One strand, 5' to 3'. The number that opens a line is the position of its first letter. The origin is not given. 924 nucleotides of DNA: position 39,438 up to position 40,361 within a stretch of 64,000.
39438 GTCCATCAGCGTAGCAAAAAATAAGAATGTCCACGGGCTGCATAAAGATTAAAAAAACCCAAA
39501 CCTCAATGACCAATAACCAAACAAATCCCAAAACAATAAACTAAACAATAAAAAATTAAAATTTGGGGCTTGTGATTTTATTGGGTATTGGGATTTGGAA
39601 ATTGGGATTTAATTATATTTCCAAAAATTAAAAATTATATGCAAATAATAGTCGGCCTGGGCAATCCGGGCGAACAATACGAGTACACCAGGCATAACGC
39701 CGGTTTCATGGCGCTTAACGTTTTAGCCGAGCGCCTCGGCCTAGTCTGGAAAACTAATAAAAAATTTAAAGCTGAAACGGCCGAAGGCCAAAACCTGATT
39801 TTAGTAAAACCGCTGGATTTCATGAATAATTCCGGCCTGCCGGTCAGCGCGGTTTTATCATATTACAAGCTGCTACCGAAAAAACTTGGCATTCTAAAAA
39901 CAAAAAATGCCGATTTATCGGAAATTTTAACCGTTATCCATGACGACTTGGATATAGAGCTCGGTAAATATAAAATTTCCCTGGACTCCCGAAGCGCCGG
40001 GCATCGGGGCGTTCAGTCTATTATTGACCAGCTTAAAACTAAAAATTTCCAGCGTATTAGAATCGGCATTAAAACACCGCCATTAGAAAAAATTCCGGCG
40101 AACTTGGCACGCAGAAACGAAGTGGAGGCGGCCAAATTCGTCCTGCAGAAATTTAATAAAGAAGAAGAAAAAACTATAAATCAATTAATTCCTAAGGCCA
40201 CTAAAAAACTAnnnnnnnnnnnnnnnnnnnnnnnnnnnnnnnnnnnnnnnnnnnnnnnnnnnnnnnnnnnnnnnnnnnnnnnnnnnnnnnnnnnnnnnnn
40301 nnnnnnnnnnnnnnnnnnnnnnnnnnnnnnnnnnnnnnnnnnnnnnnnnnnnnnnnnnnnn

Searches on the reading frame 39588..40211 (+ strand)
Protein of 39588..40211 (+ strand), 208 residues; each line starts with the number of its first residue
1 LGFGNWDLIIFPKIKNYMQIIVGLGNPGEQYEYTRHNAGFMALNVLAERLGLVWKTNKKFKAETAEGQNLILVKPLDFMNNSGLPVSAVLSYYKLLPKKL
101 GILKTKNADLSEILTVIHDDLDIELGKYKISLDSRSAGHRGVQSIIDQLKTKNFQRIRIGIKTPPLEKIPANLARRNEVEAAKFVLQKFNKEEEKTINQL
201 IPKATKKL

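Call 20: find_encoding_contigs(protein=window:39588-40211:+, flank=3000, max_places=10)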
Protein window:39588-40211:+ (208 aa): no gene with exactly this product is on record in the collection.
